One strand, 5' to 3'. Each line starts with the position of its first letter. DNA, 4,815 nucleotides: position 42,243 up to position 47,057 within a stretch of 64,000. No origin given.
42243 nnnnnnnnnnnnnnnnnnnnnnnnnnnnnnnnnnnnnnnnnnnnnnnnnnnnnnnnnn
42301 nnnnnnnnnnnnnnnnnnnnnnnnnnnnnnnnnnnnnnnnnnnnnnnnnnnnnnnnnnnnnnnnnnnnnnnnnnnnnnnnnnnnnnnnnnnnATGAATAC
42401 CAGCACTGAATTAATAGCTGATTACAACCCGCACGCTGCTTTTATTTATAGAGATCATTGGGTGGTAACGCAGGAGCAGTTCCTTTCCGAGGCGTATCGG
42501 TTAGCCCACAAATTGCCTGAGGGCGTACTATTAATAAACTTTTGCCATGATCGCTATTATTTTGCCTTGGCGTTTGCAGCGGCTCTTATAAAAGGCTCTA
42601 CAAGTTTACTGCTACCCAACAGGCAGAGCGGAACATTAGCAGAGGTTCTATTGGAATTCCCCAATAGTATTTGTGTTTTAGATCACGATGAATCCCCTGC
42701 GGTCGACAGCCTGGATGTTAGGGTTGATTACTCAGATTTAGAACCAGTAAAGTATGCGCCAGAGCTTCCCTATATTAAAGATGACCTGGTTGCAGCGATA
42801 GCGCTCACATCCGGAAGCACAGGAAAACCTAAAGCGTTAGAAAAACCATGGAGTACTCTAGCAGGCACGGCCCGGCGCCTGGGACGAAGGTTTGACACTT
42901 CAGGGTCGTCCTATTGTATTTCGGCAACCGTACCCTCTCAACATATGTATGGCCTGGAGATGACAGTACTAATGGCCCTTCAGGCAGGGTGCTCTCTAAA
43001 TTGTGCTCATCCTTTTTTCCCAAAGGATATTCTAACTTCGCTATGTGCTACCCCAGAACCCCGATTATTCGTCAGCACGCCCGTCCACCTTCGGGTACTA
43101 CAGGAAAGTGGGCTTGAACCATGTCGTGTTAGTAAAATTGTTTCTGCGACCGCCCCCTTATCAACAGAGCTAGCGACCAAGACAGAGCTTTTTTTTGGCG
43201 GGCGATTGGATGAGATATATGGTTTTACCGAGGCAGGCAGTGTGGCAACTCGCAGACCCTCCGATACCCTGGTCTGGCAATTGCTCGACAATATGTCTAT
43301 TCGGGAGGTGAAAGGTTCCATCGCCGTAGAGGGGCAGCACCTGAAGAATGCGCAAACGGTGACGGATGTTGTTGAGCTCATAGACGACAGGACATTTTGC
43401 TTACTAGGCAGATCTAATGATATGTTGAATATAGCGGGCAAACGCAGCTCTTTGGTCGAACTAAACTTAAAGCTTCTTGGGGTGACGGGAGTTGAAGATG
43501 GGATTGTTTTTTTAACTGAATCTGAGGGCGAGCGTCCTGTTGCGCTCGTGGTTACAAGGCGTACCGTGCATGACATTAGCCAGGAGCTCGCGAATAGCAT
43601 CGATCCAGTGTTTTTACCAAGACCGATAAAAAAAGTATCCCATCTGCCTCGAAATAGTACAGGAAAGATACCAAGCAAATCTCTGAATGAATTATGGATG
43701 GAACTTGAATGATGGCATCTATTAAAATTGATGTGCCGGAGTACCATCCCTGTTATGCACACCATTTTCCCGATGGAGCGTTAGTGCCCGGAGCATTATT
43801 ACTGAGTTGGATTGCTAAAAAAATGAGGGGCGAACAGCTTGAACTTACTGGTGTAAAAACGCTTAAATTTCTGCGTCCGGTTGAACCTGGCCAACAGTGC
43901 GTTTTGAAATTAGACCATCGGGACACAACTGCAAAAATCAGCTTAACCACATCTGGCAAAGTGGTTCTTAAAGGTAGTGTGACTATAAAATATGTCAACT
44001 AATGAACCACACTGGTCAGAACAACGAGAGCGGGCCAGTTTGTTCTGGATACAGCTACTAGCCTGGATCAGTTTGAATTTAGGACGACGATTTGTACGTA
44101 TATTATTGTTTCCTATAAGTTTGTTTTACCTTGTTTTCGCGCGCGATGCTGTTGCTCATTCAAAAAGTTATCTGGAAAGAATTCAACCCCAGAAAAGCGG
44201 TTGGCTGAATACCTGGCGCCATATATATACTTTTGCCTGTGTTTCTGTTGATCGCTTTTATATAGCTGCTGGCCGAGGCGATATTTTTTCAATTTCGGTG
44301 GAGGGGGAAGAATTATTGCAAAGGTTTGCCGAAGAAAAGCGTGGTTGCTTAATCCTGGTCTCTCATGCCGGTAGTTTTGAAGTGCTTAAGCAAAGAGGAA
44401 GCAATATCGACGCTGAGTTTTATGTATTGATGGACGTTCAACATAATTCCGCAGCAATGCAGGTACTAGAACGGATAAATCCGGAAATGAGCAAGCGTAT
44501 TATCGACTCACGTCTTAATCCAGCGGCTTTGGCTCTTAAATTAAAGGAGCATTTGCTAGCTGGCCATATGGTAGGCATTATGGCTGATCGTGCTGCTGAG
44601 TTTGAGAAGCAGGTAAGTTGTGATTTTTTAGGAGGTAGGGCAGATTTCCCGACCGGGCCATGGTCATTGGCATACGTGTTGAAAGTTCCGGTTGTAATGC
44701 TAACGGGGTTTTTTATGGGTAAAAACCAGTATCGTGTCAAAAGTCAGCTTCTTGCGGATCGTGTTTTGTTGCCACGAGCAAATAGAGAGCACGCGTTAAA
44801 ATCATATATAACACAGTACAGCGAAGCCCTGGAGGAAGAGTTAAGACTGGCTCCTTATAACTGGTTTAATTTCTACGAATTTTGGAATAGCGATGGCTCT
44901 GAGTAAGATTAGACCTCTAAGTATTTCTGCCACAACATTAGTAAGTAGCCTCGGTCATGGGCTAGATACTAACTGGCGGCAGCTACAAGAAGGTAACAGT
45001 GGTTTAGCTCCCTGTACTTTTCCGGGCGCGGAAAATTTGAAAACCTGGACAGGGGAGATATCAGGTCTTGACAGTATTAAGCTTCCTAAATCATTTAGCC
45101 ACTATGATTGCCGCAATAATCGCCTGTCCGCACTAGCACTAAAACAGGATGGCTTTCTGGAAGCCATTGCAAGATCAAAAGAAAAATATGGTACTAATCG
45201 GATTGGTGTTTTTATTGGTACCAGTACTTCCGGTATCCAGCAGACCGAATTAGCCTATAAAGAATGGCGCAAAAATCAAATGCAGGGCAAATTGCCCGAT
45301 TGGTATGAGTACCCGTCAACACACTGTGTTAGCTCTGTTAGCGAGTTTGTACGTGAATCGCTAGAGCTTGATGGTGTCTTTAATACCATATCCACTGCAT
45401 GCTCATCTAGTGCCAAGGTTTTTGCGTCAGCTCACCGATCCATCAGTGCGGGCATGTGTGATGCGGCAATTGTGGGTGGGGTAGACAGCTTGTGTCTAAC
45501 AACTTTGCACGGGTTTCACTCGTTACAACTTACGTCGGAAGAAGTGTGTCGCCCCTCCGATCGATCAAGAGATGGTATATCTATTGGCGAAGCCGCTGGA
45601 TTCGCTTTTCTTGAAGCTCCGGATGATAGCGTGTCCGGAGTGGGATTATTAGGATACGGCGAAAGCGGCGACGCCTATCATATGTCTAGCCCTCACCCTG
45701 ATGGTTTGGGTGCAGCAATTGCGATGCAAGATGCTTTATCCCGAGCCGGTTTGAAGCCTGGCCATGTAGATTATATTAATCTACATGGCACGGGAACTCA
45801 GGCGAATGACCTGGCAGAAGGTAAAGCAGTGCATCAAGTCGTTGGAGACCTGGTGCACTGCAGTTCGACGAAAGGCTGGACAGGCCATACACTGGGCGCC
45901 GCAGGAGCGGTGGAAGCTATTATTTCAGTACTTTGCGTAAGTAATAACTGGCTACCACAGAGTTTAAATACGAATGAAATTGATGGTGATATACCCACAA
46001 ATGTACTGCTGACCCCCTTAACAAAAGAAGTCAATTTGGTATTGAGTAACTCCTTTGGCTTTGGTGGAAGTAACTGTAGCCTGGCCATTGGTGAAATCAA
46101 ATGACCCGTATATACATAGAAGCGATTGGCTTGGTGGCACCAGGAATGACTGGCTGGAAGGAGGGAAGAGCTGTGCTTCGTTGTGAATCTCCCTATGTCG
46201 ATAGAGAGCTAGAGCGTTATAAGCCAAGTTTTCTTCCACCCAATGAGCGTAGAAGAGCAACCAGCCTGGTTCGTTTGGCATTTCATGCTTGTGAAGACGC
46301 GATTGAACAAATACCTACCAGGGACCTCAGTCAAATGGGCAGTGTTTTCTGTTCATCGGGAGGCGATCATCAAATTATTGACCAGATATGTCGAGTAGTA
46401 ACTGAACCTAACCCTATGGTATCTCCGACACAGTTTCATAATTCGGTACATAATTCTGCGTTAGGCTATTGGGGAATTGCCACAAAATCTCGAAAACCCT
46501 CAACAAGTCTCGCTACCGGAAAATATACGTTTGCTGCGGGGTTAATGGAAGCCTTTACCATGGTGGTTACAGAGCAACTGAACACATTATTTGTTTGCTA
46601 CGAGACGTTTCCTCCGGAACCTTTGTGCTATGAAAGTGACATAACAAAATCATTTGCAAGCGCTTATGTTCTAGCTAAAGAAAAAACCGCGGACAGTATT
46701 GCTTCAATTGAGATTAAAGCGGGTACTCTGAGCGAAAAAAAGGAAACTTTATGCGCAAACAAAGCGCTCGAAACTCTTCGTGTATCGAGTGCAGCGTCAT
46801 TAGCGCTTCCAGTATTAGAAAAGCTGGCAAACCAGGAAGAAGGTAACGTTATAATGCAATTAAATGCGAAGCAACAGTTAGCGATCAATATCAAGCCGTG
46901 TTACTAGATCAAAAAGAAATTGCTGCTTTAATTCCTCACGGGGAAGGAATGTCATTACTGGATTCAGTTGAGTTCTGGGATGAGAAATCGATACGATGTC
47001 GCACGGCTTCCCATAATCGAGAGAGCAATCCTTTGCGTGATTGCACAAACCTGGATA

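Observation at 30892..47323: ~16.5 kb aryl-polyene / xanthomonadin-family type II PKS-like pigment cluster in two divergent operons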

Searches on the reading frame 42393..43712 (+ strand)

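Call 4: search_protein_families(library=pfam, proteins=[window:42393-43712:+], max_evalue=0.01)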
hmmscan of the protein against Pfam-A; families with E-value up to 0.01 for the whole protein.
window:42393-43712:+ (439 aa): 2 families
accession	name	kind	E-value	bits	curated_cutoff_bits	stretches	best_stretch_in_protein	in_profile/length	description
PF00501.34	AMP-binding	-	1e-17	64.5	29.9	1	93-287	125-330/384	AMP-binding enzyme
PF13193.12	AMP-binding_C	-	7.4e-05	24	24.5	1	366-425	11-76/76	AMP-binding enzyme C-terminal domain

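Call 6: search_protein_families(library=ncbifam, proteins=[window:42393-43712:+], max_evalue=0.001)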
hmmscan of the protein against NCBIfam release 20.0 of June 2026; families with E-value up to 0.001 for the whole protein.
window:42393-43712:+ (439 aa): 46 families (the best 25 are shown)
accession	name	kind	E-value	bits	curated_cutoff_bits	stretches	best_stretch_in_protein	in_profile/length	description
TIGR02372.1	4_coum_CoA_lig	equivalog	2.5e-23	82.4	334.7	1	137-426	101-385/386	4-coumarate--CoA ligase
NF004837.0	PRK06187.1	subfamily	1.5e-20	72.9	476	2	84-289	121-331/531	long-chain-fatty-acid--CoA ligase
NF006167.0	PRK08308.1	equivalog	1.2e-18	67.2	513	1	136-430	106-406/414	acyl-CoA synthetase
NF005858.0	PRK07787.1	subfamily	4.3e-16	58.4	575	2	24-281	26-279/471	acyl-CoA synthetase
TIGR03098.1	ligase_PEP_1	hypoth_equivalog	2e-14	53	592.35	2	108-218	140-248/517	acyl-CoA ligase (AMP-forming), exosortase A system-associated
NF005702.0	PRK07514.1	subfamily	2.7e-13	49.1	558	1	129-283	155-309/506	malonyl-CoA synthase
NF053567.1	HBDA_AROS1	equivalog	1.7e-11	43.2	1000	1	325-434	400-518/523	3-hydroxybenzoate--CoA ligase HbdA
NF004114.0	PRK05605.1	equivalog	1.9e-11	43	766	1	125-289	215-383/575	long-chain-fatty-acid--CoA ligase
TIGR01733.1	AA-adenyl-dom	subfamily_domain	5.8e-11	41.8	317.4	1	128-286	117-278/409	amino acid adenylation domain-containing protein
NF006386.0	PRK08633.1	equivalog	7.3e-11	40.5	1221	1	128-288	779-942/1147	acyl-[ACP]--phospholipid O-acyltransferase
NF005877.1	PRK07824.1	equivalog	1.3e-09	37.6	345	1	324-434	245-361/362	o-succinylbenzoate--CoA ligase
TIGR01923.1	menE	equivalog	2.4e-09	36.6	330.15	1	126-427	108-438/442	o-succinylbenzoate--CoA ligase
NF009071.0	PRK12406.1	subfamily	3.4e-09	35.7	701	1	322-436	383-503/510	acyl-CoA synthetase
NF006181.0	PRK08314.1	subfamily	3.8e-09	35.3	705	1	113-292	186-367/563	long-chain-fatty-acid--CoA ligase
TIGR02262.1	benz_CoA_lig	subfamily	6.5e-09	35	375.25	1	331-428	396-502/508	benzoate-CoA ligase family protein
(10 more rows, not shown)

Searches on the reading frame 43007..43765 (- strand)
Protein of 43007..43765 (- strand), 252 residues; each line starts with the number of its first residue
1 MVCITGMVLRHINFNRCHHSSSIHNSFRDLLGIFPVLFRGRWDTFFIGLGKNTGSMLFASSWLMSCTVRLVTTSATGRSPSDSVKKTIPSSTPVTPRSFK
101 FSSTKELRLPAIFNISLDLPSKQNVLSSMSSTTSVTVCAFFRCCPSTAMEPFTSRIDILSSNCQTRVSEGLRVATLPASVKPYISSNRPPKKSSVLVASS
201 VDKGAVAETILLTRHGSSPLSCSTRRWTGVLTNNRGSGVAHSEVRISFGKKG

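Call 61: search_protein_families(library=pfam, proteins=[window:43007-43765:-], max_evalue=0.0001)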
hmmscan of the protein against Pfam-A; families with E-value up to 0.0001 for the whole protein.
window:43007-43765:- (252 aa): 0 families

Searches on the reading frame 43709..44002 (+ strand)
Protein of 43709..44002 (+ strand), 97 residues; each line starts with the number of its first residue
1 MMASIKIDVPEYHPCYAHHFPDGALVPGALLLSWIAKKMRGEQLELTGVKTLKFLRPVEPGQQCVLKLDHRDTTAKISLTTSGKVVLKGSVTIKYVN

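Call 4: search_protein_families(library=pfam, proteins=[window:43709-44002:+], max_evalue=0.01)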
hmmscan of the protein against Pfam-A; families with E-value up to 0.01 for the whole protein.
window:43709-44002:+ (97 aa): 1 family
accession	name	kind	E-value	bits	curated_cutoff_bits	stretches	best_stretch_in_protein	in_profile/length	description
PF07977.19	FabA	-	0.0019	18.2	23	0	13-76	37-116/138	FabA-like domain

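Call 6: search_protein_families(library=ncbifam, proteins=[window:43709-44002:+], max_evalue=0.001)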
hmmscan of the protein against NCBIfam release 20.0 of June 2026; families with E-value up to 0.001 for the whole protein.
window:43709-44002:+ (97 aa): 2 families
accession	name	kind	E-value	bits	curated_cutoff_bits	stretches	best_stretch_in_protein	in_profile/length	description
NF000582.1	PRK00006.1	equivalog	7.8e-06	25.9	113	1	13-82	40-119/137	3-hydroxyacyl-ACP dehydratase FabZ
TIGR01750.1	fabZ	equivalog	1.2e-05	25.2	155.15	1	14-82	42-123/141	3-hydroxyacyl-ACP dehydratase FabZ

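Call 53: search_solved_structures(query=window:43709-44002:+, max_evalue=1)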
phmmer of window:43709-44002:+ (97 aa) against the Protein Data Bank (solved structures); distinct sequences matched with E-value up to 1: 17.
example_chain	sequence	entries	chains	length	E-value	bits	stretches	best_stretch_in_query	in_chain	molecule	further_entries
8ayc_A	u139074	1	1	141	2.1e-05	27.7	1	12-79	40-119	Beta-hydroxyacyl-(Acyl-carrier-protein) dehydratase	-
7qv0_A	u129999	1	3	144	2.5e-05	27.5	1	12-79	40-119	Beta-hydroxyacyl-(Acyl-carrier-protein) dehydratase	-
8ayb_A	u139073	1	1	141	2.8e-05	27.3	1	12-79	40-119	Beta-hydroxyacyl-(Acyl-carrier-protein) dehydratase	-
6n3p_A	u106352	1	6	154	0.00011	25.4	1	13-78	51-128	3-hydroxyacyl-[acyl-carrier-protein] dehydratase FabZ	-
8ayi_A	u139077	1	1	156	0.0003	24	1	12-79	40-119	Beta-hydroxyacyl-(Acyl-carrier-protein) dehydratase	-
8ayd_AA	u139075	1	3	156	0.00089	22.5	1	12-69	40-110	3-hydroxyacyl-[acyl-carrier-protein] dehydratase FabZ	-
5bux_A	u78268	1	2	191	0.0021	21.3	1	12-70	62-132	3-hydroxyacyl-[acyl-carrier-protein] dehydratase FabZ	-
5buw_A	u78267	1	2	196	0.0024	21.1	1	12-70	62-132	3-hydroxyacyl-[acyl-carrier-protein] dehydratase FabZ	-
6qsr_A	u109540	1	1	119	0.0085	19.4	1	16-70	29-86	AMP-dependent synthetase and ligase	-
4h4g_A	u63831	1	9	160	0.015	18.6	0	11-68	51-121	(3R)-hydroxymyristoyl-[acyl-carrier-protein] dehydratase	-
4i83_A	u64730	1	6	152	0.038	17.3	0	12-69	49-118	3-hydroxyacyl-[acyl-carrier-protein] dehydratase FabZ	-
9wt9_A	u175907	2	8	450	0.055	16.8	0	16-44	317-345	Cytochrome c,Multiheme cytochrome c selenoprotein mutant (MccSep U325A) | Cytochrome c,Multiheme cytochrome c selenoprotein (MccSep)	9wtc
5buy_A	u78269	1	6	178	0.079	16.3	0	16-37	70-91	3-hydroxyacyl-[acyl-carrier-protein] dehydratase FabZ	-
3esi_A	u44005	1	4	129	0.19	15.1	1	16-82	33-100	uncharacterized protein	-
1u1z_A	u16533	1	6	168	0.22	14.9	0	13-38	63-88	(3R)-hydroxymyristoyl-[acyl carrier protein] dehydratase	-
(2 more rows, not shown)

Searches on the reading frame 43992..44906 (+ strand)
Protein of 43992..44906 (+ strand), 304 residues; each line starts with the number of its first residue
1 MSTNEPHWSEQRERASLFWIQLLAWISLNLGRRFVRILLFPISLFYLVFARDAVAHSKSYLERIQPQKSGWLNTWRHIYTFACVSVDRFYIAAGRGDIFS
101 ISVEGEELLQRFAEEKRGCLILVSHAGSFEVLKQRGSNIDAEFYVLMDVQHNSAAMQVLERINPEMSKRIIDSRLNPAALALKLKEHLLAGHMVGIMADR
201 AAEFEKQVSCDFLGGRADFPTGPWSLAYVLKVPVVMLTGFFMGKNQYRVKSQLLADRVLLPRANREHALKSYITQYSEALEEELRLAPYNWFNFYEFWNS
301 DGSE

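Call 4: search_protein_families(library=pfam, proteins=[window:43992-44906:+], max_evalue=0.01)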
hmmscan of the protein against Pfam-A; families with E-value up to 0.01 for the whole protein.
window:43992-44906:+ (304 aa): 1 family
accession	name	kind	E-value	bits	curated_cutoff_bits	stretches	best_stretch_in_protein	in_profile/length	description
PF03279.18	Lip_A_acyltrans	-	1.5e-07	31.4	22.3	1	101-296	105-291/295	Bacterial lipid A biosynthesis acyltransferase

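Call 6: search_protein_families(library=ncbifam, proteins=[window:43992-44906:+], max_evalue=0.001)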
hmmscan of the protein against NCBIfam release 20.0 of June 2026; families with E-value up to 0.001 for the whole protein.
window:43992-44906:+ (304 aa): 4 families
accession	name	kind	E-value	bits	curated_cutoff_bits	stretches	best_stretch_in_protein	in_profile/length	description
NF005919.0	PRK07920.1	equivalog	1.7e-08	33.8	209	1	176-303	178-298/311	phosphatidylinositol mannoside acyltransferase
NF005120.0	PRK06553.1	equivalog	1.8e-08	34.1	273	1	100-299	115-307/308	lipid A biosynthesis lauroyl acyltransferase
NF006487.0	PRK08905.1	equivalog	1.5e-06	27.5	281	1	101-264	86-244/290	lysophospholipid acyltransferase family protein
NF006270.0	PRK08419.1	equivalog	1.8e-05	24.2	248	1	101-301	97-291/298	lipid A biosynthesis lauroyl acyltransferase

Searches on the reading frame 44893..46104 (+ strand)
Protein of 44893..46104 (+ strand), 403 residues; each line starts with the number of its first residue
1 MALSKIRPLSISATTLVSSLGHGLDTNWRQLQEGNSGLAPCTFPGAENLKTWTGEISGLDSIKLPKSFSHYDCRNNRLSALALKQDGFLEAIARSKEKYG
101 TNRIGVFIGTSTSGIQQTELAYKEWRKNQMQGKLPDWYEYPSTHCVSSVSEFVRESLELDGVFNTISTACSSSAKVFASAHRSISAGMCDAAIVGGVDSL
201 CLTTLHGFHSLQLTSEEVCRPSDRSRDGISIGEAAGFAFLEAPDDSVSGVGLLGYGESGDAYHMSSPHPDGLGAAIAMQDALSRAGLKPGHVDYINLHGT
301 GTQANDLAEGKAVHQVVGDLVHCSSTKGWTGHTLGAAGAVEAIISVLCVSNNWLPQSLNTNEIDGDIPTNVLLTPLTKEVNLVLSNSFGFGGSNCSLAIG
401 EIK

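Call 4: search_protein_families(library=pfam, proteins=[window:44893-46104:+], max_evalue=0.01)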
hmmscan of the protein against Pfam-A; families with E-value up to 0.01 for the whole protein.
window:44893-46104:+ (403 aa): 3 families
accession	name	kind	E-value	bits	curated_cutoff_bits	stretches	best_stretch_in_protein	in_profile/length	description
PF02801.28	Ketoacyl-synt_C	-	1.5e-29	102.8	20.8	1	253-360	5-118/119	Beta-ketoacyl synthase, C-terminal domain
PF00109.32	ketoacyl-synt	-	1.5e-23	84.1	20.8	1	13-242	8-248/252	Beta-ketoacyl synthase, N-terminal domain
PF00108.29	Thiolase_N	-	7.5e-06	25.9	26.4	1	162-202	77-117/260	Thiolase, N-terminal domain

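Call 6: search_protein_families(library=ncbifam, proteins=[window:44893-46104:+], max_evalue=0.001)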
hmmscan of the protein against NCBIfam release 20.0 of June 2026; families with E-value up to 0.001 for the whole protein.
window:44893-46104:+ (403 aa): 22 families
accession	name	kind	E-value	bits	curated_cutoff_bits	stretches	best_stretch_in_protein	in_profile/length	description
NF006618.0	PRK09185.1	subfamily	2.2e-151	504.4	407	1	7-401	3-392/394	beta-ketoacyl-ACP synthase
NF005589.0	PRK07314.1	subfamily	9.7e-75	251.8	387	1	10-402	7-412/413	beta-ketoacyl-ACP synthase II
TIGR03150.1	fabF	equivalog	1.2e-71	241.5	493.75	1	11-399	5-406/407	beta-ketoacyl-ACP synthase II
NF004970.0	PRK06333.1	subfamily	2e-59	201.6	525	1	11-398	8-418/424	beta-ketoacyl-ACP synthase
NF004618.0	PRK05952.1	equivalog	2.1e-54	184.9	455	1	13-401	8-382/384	beta-ketoacyl-ACP synthase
NF005916.1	PRK07910.1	equivalog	5.3e-54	183.7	560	1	12-401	17-417/418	KasA/KasB family beta-ketoacyl-ACP synthase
NF005076.0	PRK06501.1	equivalog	1.5e-52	178.9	629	1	8-400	11-421/425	beta-ketoacyl-ACP synthase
NF006587.0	PRK09116.1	equivalog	5e-51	173.7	470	1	17-400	12-405/408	beta-ketoacyl-ACP synthase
NF006274.0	PRK08439.1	equivalog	4.3e-50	170.7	621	1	11-397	6-401/406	beta-ketoacyl-ACP synthase II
NF006434.0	PRK08722.1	equivalog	2.5e-49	168.3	759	1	9-398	6-410/414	beta-ketoacyl-ACP synthase II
NF058662.1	cispenta_AmcF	equivalog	3.4e-46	157.9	325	1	164-399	123-367/369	cispentacin biosynthesis acyltransferase subunit AmcF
NF005935.0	PRK07967.1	equivalog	3.4e-44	151.3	630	1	11-399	6-401/406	beta-ketoacyl-ACP synthase I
NF005490.0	PRK07103.1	equivalog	3.2e-40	138.4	445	1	9-399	6-410/414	polyketide beta-ketoacyl:acyl carrier protein synthase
NF053555.1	prodigi_MBC_PigJ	equivalog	2.8e-20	72.2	900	1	150-398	493-755/759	prodigiosin MBC biosynthesis protein PigJ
NF045894.1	PKS_plus_SDR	equivalog_domain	1.4e-19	69.3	1740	1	101-363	114-379/1515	type I polyketide synthase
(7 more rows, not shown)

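Call 7: find_encoding_contigs(protein=window:44893-46104:+, flank=10000, max_places=6)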
Protein window:44893-46104:+ (403 aa): no gene with exactly this product is on record in the collection.

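Call 54: search_solved_structures(query=window:44893-46104:+, max_evalue=1e-40)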
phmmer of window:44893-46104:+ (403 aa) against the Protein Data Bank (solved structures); distinct sequences matched with E-value up to 1e-40: 34.
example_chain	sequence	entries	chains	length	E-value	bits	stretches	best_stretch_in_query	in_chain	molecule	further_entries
7f28_B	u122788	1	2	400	3.1e-73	250.1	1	49-400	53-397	Putative 3-oxoacyl-[ACP] synthase FabV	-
6qsp_A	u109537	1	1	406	4.1e-71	243.1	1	11-400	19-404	Beta-ketoacyl synthase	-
5sxo_A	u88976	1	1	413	1.2e-52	182.3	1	12-400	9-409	3-oxoacyl-[acyl-carrier-protein] synthase 2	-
1ox0_A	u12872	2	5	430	1.2e-52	182.3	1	15-399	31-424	Beta ketoacyl-acyl carrier protein synthase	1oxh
3o04_A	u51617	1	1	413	3.7e-52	180.7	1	12-400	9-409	beta-keto-acyl carrier protein synthase II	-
2rjt_A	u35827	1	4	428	4.1e-52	180.5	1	98-399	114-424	Beta-ketoacyl-ACP synthase II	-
2alm_A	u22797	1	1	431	1.6e-51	178.5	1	15-399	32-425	3-oxoacyl-(acyl-carrier-protein) synthase II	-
4b7v_A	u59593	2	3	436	4e-50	174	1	8-398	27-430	3-OXOACYL-[ACYL-CARRIER-PROTEIN] SYNTHASE 2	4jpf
8qm1_A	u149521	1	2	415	4e-50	174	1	9-398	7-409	3-oxoacyl-[acyl-carrier-protein] synthase 2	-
4ls5_A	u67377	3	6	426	1.6e-49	172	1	12-398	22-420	3-oxoacyl-[acyl-carrier-protein] synthase 2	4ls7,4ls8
4ls6_A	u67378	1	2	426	2.2e-49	171.5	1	12-398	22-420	3-oxoacyl-[acyl-carrier-protein] synthase 2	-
8cn8_A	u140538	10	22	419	4.7e-49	170.4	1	7-398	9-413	3-oxoacyl-[acyl-carrier-protein] synthase 2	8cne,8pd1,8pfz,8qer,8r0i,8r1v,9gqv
8pj0_A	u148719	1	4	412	8.5e-49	169.6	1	10-398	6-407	3-oxoacyl-[acyl-carrier-protein] synthase 2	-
8cou_A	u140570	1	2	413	1.6e-48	168.7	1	9-398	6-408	3-oxoacyl-[acyl-carrier-protein] synthase 2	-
4jb6_A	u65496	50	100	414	1.6e-48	168.7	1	9-398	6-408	3-oxoacyl-[acyl-carrier-protein] synthase 2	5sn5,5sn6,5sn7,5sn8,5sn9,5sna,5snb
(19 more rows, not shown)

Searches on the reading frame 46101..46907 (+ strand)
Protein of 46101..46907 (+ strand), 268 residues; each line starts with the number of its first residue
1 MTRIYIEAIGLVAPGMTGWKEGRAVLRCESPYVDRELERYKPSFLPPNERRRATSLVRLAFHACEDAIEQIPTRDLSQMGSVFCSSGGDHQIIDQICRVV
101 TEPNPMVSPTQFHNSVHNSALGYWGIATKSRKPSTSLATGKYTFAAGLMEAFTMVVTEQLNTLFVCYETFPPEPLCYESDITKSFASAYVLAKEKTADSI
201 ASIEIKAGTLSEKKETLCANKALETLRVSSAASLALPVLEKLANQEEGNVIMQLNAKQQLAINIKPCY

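Call 4: search_protein_families(library=pfam, proteins=[window:46101-46907:+], max_evalue=0.01)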
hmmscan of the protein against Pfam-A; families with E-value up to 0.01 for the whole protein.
window:46101-46907:+ (268 aa): 1 family
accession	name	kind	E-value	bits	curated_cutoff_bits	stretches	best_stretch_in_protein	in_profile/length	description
PF13723.12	Ketoacyl-synt_2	-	3.8e-26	92.5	25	1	31-217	8-187/223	Beta-ketoacyl synthase, N-terminal domain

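Call 6: search_protein_families(library=ncbifam, proteins=[window:46101-46907:+], max_evalue=0.001)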
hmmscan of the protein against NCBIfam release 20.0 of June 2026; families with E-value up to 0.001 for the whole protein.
window:46101-46907:+ (268 aa): 2 families
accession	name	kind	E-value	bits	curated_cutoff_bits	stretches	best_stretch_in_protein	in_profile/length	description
TIGR03150.1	fabF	equivalog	0.00051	18.8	493.75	1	42-164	56-184/407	beta-ketoacyl-ACP synthase II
NF005589.0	PRK07314.1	subfamily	0.00078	18.3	387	0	44-160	62-183/413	beta-ketoacyl-ACP synthase II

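Call 51: search_solved_structures(query=window:46101-46907:+, max_evalue=0.01)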
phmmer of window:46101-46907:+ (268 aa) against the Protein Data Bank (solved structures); distinct sequences matched with E-value up to 0.01: 2.
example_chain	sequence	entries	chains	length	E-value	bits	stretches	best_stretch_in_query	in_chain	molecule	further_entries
6qsp_B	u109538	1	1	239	9.4e-09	38.6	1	12-172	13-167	Uncharacterized protein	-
7f28_A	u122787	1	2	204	2.5e-08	37.2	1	45-194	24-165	Ketoacyl_synth_N domain-containing protein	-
